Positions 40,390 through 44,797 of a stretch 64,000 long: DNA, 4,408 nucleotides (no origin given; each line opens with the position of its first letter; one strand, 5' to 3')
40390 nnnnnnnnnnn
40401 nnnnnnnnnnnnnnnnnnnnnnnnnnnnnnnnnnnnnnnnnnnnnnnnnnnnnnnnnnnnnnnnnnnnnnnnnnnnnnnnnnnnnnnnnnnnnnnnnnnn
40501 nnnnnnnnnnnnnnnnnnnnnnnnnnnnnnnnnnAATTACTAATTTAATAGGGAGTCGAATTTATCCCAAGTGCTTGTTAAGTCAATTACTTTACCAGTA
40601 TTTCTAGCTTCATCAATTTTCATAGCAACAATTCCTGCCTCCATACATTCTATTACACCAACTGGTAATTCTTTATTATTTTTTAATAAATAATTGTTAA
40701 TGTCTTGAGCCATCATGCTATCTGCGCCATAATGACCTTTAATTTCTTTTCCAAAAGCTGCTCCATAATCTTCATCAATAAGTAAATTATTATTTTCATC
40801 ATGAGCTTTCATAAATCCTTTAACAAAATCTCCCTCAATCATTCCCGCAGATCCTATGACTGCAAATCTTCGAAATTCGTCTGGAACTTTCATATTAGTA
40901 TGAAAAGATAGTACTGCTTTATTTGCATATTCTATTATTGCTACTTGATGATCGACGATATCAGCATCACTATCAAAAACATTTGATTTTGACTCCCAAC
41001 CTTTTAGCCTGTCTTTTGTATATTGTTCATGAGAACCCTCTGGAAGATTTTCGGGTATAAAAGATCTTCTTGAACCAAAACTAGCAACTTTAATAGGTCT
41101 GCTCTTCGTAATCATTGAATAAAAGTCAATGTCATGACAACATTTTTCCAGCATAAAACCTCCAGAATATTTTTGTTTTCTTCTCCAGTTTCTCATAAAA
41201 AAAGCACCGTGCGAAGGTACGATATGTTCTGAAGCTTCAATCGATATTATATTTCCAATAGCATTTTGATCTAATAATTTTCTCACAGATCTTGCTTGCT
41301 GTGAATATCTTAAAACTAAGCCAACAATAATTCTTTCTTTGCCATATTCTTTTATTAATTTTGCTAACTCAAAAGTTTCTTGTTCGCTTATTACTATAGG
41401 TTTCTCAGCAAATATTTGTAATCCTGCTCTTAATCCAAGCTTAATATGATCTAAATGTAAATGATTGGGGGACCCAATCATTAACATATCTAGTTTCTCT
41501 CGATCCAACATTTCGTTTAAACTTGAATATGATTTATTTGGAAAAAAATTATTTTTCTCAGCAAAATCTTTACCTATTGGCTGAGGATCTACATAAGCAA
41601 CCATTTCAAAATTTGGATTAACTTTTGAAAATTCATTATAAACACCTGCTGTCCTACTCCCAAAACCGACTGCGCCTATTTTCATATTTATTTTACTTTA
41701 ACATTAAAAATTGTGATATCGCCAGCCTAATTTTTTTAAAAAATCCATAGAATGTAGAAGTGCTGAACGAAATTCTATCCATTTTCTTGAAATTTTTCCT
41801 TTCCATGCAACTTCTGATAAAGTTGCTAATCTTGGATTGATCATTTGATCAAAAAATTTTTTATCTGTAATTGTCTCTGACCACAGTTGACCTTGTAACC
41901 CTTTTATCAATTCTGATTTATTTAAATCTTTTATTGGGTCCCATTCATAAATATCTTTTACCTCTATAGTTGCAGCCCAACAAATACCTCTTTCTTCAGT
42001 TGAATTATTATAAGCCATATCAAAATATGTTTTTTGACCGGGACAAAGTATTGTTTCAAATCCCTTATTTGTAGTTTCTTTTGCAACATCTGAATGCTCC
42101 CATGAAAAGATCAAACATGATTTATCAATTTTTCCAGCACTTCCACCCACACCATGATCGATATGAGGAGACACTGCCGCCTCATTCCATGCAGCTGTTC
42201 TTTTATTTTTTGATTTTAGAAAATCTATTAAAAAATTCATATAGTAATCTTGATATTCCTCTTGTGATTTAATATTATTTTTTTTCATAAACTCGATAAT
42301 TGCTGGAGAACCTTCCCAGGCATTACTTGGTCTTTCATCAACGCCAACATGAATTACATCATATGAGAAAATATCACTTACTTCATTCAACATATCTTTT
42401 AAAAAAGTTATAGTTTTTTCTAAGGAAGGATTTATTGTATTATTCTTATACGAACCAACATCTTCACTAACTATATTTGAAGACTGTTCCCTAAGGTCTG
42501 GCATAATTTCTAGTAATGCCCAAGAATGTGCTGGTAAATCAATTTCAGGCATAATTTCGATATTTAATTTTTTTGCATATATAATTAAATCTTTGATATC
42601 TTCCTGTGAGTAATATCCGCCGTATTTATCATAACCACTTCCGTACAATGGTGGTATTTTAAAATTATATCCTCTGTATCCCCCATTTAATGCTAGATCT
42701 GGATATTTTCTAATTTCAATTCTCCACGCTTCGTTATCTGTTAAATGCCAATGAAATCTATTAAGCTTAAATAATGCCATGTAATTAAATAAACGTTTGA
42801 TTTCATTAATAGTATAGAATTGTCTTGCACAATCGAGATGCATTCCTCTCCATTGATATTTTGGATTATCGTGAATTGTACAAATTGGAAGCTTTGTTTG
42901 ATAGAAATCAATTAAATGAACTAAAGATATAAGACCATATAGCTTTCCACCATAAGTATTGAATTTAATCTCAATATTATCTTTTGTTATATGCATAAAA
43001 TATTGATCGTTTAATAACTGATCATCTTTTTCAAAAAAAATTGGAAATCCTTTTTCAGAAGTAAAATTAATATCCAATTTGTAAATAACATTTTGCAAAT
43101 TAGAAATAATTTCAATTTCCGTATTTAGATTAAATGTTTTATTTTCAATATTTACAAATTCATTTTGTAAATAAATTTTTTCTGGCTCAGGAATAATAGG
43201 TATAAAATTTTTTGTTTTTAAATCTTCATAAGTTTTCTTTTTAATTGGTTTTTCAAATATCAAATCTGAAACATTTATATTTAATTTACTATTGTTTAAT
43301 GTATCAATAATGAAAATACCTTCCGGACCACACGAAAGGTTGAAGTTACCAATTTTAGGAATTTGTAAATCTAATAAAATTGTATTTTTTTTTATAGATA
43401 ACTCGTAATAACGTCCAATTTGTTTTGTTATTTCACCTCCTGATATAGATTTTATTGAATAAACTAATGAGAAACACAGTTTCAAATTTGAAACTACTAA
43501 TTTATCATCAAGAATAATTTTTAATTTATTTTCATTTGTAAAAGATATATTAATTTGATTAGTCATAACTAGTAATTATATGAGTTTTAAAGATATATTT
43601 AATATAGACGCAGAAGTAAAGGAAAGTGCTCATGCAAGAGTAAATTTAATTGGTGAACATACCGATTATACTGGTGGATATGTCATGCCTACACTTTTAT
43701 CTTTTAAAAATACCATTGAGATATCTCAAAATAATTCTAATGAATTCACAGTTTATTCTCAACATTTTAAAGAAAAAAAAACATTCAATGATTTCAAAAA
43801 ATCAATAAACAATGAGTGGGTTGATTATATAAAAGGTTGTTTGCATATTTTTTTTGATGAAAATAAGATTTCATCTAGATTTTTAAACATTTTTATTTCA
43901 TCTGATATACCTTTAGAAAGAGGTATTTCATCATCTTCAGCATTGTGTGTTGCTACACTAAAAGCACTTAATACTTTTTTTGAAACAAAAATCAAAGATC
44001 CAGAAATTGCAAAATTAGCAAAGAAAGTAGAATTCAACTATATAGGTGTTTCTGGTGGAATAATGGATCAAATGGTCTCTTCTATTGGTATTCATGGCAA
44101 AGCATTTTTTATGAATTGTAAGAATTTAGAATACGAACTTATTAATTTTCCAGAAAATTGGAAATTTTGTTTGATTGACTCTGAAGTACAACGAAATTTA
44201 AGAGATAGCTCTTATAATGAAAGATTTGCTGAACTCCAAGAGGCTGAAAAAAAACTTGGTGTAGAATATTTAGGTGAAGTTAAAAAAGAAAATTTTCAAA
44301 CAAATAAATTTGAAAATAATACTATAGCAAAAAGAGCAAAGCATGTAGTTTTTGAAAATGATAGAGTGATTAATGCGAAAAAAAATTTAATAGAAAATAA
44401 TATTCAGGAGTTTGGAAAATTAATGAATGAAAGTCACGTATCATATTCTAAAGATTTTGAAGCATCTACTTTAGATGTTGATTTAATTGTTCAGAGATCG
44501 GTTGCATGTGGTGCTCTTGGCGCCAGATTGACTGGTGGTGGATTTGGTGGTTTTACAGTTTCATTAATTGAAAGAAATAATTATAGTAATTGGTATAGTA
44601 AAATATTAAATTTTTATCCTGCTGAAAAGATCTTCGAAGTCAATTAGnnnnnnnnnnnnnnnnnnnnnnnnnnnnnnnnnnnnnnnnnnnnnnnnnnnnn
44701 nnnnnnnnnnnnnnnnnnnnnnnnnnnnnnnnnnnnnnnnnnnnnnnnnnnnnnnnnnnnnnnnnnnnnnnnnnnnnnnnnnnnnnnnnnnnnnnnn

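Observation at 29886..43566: Thirteen-gene same-strand amino-sugar operon mixing hydrolytic/deaminating and oxidative enzymes, without a GlcNAc kinase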

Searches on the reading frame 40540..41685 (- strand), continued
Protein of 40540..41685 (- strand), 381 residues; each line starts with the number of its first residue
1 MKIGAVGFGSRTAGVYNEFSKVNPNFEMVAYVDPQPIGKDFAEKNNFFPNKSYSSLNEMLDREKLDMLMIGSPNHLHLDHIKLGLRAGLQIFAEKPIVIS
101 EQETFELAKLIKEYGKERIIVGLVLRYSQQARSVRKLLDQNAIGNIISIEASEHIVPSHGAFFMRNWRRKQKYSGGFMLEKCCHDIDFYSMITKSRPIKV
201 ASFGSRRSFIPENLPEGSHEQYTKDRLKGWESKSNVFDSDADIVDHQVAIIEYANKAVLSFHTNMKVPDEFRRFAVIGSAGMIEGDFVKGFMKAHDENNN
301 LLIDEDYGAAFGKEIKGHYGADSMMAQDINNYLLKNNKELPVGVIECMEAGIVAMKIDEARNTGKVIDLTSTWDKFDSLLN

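Call 67: get_annotated_region(hit=H105, flank=8000)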
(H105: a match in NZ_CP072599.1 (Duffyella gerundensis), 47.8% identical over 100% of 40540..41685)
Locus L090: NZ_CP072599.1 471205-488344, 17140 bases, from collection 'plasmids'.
description: Duffyella gerundensis isolate A4 plasmid unnamed, complete sequence
organism: Duffyella gerundensis (NCBI taxid 1619313)
taxonomy: Bacteria; Pseudomonadota; Gammaproteobacteria; Enterobacterales; Erwiniaceae; Duffyella; Duffyella gerundensis
host: -; source: Prunus dulcis,Inner leaf tissues of Prunus dulcis; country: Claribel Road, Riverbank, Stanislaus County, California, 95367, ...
typing (MOB-suite, as given by PLSDB): non-mobilizable; replicon rep_cluster_1264
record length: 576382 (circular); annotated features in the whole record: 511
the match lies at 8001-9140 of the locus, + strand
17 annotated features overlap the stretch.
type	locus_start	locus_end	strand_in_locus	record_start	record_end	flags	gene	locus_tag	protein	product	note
CDS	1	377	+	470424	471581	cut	-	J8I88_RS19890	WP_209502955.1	MFS transporter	GO:0055085 - transmembrane transport [Evidence IEA]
CDS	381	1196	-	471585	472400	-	-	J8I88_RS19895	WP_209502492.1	carbohydrate ABC transporter permease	GO:0008643 - carbohydrate transport [Evidence IEA]; GO:0055085 - transmembrane transport [Evidence IEA]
CDS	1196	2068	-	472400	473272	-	-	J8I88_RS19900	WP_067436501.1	sugar ABC transporter permease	-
CDS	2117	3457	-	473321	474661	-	-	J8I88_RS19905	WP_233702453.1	extracellular solute-binding protein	-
CDS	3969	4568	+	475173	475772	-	-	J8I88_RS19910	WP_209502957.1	GNAT family N-acetyltransferase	-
CDS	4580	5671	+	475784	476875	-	-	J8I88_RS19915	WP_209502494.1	ABC transporter ATP-binding protein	-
CDS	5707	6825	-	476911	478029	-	-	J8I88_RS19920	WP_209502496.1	ROK family transcriptional regulator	GO:0006355 - regulation of DNA-templated transcription [Evidence IEA]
CDS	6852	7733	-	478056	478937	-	-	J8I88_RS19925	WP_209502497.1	BadF/BadG/BcrA/BcrD ATPase family protein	-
CDS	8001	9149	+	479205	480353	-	-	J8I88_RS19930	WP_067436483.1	Gfo/Idh/MocA family oxidoreductase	-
CDS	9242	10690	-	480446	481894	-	-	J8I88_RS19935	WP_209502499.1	flagellin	GO:0071973 - bacterial-type flagellum-dependent cell motility [Evidence IEA]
CDS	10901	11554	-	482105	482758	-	-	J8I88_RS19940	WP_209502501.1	SDR family oxidoreductase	-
CDS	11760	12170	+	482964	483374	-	-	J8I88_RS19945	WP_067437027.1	GFA family protein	-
CDS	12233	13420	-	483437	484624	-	nhaA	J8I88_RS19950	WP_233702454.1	Na+/H+ antiporter NhaA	GO:1902600 - proton transmembrane transport [Evidence IEA]; GO:0006814 - sodium ion transport [Evidence IEA]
CDS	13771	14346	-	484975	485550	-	-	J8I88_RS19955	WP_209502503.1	pyridoxamine 5'-phosphate oxidase family protein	-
CDS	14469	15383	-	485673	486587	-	-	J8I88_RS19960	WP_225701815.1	ATP-grasp fold amidoligase family protein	-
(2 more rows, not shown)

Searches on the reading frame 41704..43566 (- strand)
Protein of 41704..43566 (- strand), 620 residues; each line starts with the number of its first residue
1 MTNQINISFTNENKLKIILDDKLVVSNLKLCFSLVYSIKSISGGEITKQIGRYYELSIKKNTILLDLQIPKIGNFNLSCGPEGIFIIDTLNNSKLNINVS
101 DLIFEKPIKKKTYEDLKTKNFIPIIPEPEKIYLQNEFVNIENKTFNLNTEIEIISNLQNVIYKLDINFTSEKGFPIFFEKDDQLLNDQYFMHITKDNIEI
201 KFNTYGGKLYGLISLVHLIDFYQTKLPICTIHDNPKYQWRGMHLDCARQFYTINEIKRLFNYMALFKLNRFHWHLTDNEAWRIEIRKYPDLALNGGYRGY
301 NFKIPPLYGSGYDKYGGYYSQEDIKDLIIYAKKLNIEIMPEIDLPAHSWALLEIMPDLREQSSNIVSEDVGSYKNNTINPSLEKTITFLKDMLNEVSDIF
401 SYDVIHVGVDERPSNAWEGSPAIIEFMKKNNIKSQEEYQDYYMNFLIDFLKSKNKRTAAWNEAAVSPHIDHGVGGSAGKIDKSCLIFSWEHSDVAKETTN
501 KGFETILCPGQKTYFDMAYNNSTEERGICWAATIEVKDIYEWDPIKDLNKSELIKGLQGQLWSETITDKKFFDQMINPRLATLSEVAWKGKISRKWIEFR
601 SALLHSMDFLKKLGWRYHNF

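Call 4: search_protein_families(library=pfam, proteins=[window:41704-43566:-])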
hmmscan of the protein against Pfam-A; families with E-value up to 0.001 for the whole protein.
window:41704-43566:- (620 aa): 2 families
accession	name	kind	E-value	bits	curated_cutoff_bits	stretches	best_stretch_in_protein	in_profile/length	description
PF00728.28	Glyco_hydro_20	-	3.4e-97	326.4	22.3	1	237-590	1-347/348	Glycosyl hydrolase family 20, catalytic domain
PF02838.20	Glyco_hydro_20b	-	3.8e-05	24.9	26.1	1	157-233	40-123/124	Glycosyl hydrolase family 20, domain 2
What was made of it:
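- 41704..43566 (-): Cytoplasmic GH20 beta-N-acetylhexosaminidase. PF00728 3.4e-97 (call 4).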

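Call 6: search_protein_families(library=ncbifam, proteins=[window:41704-43566:-], max_evalue=0.00001)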
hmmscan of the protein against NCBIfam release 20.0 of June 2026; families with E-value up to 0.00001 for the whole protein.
window:41704-43566:- (620 aa): 0 families

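Call 54: search_solved_structures(query=window:41704-43566:-, max_evalue=1e-30)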
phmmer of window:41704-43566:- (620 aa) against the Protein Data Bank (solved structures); distinct sequences matched with E-value up to 1e-30: 24.
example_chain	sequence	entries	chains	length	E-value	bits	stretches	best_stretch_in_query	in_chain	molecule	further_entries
6ezr_A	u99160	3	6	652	3.8e-87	296.4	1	86-617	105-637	Beta-N-acetylglucosaminidase Nag2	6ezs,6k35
6ezt_A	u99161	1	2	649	4.8e-86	292.8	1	86-617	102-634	Beta-N-acetylglucosaminidase Nag2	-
8bbl_A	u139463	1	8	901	3.8e-67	230.3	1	176-617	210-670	Beta-N-acetylhexosaminidase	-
7dup_A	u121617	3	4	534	1.2e-65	225.4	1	176-618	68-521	Beta-N-acetylhexosaminidase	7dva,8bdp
7dvb_A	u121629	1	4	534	5.9e-65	223.1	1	176-618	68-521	Beta-N-acetylhexosaminidase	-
8pxu_A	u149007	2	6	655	1.1e-57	199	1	230-605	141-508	Beta-N-acetylhexosaminidase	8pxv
7cbn_A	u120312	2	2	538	1.9e-57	198.3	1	173-617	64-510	Beta-N-acetylhexosaminidase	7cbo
8pxt_A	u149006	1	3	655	5.1e-57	196.9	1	230-605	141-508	Beta-N-acetylhexosaminidase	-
6q63_A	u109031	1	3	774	1.7e-55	191.8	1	187-617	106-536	Beta-hexosaminidase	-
3gh4_A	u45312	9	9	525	5.8e-50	173.6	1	222-615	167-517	beta-hexosaminidase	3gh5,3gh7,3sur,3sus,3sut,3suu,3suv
4pys_A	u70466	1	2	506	1.1e-48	169.3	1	174-615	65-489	beta-N-acetylhexosaminidase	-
9joq_A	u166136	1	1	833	3.6e-46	161.1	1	187-534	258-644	beta-N-Acetylhexosaminidases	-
6je8_A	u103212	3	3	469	4.6e-46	160.7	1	183-612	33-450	Beta-N-acetylhexosaminidase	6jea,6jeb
3rcn_A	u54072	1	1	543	1.7e-45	158.8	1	225-605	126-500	Beta-N-acetylhexosaminidase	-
4c7d_A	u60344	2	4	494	2.9e-43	151.4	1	230-616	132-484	BETA-N-ACETYLHEXOSAMINIDASE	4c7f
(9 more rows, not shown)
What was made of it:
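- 41704..43566 (-): Best PDB match is Vibrio beta-N-acetylglucosaminidase Nag2, 6ezr, 3.8e-87 (call 54).
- GH20 resembles the Vibrio GlcNAcase (call 54). The best GH20 match is a chitooligosaccharide-active enzyme (call 54).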

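Call 87: search_dna_similar(query=window:41704-43566:-, collection=plasmids, mode=protein, max_evalue=1e-60, max_rows=20, rows=spread)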
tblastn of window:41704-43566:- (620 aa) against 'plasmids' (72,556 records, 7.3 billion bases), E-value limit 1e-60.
Records with a match: 179; places in all: 185; records where one place covers at least 80% of the query: 70.
Best place of each record, by identity: <60% 179.
By first word of the organism name: Rhizobium 78; Sinorhizobium 76; Ensifer 9; Shinella 3; Phyllobacterium 2; Pararhizobium 2; Aeromonas 1; Photobacterium 1; Phocaeicola 1; Roseateles 1; and 5 more.
By predicted mobility (MOB-suite, as given by PLSDB): mobilizable 87; non-mobilizable 69; conjugative 23.
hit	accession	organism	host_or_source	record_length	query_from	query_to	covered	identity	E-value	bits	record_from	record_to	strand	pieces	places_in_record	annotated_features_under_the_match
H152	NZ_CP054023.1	Rhizobium indicum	Pisum sativum l. (pea),Pure culture,Pea ...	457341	9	613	98%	29.9%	1e-86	303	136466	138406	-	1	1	beta-N-acetylhexosaminidase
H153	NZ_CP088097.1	Rhizobium sp. SU303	cell culture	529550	25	613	95%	29.8%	8e-86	300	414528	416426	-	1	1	beta-N-acetylhexosaminidase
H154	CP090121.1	Rhizobium leguminosarum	Trifolium ambiguum,Cell culture,Plant ...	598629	25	613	95%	29.5%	3e-85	299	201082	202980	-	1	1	beta-N-acetylhexosaminidase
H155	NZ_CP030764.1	Rhizobium leguminosarum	Genomic DNA from Bacterial pure culture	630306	25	613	95%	29.5%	8e-85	297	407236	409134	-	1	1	beta-N-acetylhexosaminidase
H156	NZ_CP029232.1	Sinorhizobium fredii CCBAU 45436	Glycine max,cell culture,plant root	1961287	89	601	83%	32.8%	4e-83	292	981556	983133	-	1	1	record has no annotation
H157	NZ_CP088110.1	Sinorhizobium medicae WSM1115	cell culture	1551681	91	601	82%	32.9%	3e-80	284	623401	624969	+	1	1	none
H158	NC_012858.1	Rhizobium leguminosarum bv. trifolii WSM1325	-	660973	126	613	79%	33.7%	3e-86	301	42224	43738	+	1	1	beta-N-acetylhexosaminidase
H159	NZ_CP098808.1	Ensifer adhaerens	whole organism,soil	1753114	91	601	82%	31.6%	1e-80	285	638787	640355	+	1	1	none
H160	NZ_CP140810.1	Rhizobium beringeri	Trifolium pratense,whole organism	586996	166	613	72%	35.1%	3e-84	295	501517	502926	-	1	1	beta-N-acetylhexosaminidase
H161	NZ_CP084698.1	Rhizobium ruizarguesonis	Pisum sativum L.,Cell culture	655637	170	613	72%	34.7%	9e-84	294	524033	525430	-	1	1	beta-N-acetylhexosaminidase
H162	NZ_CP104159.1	Rhizobium sp. CB3060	Leucaena leucocephala,cell culture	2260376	149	601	73%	33.5%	4e-69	251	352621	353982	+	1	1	record has no annotation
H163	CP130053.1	Sinorhizobium meliloti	Medicago,Cell culture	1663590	150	601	73%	33.5%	3e-80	284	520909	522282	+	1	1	beta-N-acetylhexosaminidase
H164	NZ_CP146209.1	Sinorhizobium meliloti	-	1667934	150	601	73%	33.5%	4e-80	283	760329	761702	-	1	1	none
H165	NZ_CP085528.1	Sinorhizobium meliloti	Medicago,cell culture,lupulina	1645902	150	601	73%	33.5%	4e-80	283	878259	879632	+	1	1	none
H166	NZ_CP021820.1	Sinorhizobium meliloti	Medicago truncatula,Single Cell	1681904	150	601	73%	33.5%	5e-80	283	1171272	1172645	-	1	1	none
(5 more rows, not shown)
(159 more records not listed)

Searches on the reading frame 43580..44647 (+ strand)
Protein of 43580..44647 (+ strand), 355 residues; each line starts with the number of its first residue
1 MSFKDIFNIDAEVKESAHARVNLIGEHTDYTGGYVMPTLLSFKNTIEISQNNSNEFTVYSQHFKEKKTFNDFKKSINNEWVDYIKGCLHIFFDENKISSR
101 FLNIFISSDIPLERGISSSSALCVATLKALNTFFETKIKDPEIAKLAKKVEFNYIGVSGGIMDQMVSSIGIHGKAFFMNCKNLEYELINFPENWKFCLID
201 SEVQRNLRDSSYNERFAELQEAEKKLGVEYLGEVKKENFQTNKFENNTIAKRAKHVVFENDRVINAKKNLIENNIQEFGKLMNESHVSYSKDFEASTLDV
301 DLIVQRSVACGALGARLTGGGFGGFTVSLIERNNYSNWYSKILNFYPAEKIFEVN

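Call 5: search_protein_families(library=pfam, proteins=[window:43580-44647:+])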
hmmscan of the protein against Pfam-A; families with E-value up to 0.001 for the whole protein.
window:43580-44647:+ (355 aa): 3 families
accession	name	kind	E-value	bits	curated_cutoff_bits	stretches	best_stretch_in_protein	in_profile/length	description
PF00288.32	GHMP_kinases_N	-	3.5e-20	72.4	22.3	1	83-169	2-85/87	GHMP kinases N terminal domain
PF10509.15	GalKase_gal_bdg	-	2.6e-11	43.4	23.1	1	2-46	2-45/49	Galactokinase galactose-binding signature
PF08544.19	GHMP_kinases_C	-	2.6e-08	34.6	21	1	267-331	2-67/85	GHMP kinases C terminal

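Call 7: search_protein_families(library=ncbifam, proteins=[window:43580-44647:+], max_evalue=0.00001)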
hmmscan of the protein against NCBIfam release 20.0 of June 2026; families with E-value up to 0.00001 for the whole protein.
window:43580-44647:+ (355 aa): 11 families
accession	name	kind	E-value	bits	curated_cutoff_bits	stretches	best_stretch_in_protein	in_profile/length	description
NF003006.0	PRK03817.1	equivalog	1.6e-89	300.4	443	1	16-347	5-330/352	galactokinase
NF003705.0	PRK05322.1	equivalog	2.1e-85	286.8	385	1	2-347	9-366/388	galactokinase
TIGR00131.1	gal_kin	equivalog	3.1e-80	269.9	226.65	1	3-348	8-368/388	galactokinase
NF003472.0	PRK05101.1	equivalog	8.3e-79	265.2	499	1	2-348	10-362/382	galactokinase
NF001816.0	PRK00555.1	equivalog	5.1e-56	190.2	509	1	13-334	3-328/363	galactokinase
NF003036.0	PRK03926.1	equivalog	1.7e-26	93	403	1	13-170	2-143/302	mevalonate kinase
TIGR00549.1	mevalon_kin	equivalog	5.2e-26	91.8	163.05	1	17-328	1-275/276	mevalonate kinase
NF049969.1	GlMnHpPKinHddA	equivalog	1.9e-13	50.6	600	1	28-332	24-306/338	D-glycero-D-manno-heptose 7-phosphate kinase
TIGR00191.1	thrB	equivalog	1.8e-07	30.3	168.25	1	75-161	53-140/304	homoserine kinase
TIGR01920.1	Shik_kin_archae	equivalog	8.6e-07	28.6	126.85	1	83-167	52-136/266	shikimate kinase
NF002288.1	PRK01212.1-4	equivalog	2e-06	27.1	194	1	93-204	69-176/303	homoserine kinase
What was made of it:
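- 43580..44647 (+): Galactokinase-family GHMP kinase, divergent from GH20 with 13 nt between the start codons. TIGR00131 269.9 bits, above the 226.65 cut-off (call 7).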

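Call 29: search_solved_structures(query=window:43580-44647:+, max_evalue=1e-20)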
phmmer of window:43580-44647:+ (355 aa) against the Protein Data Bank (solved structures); distinct sequences matched with E-value up to 1e-20: 15.
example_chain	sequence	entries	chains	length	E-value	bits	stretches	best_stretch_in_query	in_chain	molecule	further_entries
1pie_A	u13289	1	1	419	6e-58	199.8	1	3-342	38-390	Galactokinase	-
2cz9_A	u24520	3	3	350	2.5e-56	194.5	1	14-346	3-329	Probable galactokinase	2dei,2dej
1s4e_A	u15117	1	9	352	1.4e-54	188.7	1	17-348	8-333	Galactokinase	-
6q8z_A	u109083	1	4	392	1.1e-42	149.6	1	2-334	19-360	Galactokinase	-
1wuu_A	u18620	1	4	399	1.1e-42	149.6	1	2-334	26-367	Galactokinase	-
6q3w_A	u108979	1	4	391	3.8e-42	147.8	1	2-334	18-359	Galactokinase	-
6q90_A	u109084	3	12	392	3.8e-42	147.8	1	2-334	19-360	Galactokinase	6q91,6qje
7rcl_A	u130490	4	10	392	3.8e-42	147.8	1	2-334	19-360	Galactokinase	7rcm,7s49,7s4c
6q3x_A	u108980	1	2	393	3.9e-42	147.8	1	2-334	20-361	Galactokinase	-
6gr2_A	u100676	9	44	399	4.1e-42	147.7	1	2-334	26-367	Galactokinase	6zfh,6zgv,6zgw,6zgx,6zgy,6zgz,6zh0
6tep_A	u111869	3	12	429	2.1e-31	112.5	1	4-343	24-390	Galactokinase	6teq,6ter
2a2c_A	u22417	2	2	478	1.3e-29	106.6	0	16-226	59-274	N-acetylgalactosamine kinase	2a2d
3v5r_A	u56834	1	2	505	1.1e-22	83.9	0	244-333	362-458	Protein GAL3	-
3v2u_C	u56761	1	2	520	1.2e-22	83.7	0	244-333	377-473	Protein GAL3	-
2aj4_A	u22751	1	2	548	3e-21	79.1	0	244-332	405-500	Galactokinase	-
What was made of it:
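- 43580..44647 (+): PDB GalK 1pie 6e-58, 2cz9 2.5e-56; human GalNAc kinase only 1e-29 (call 29).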
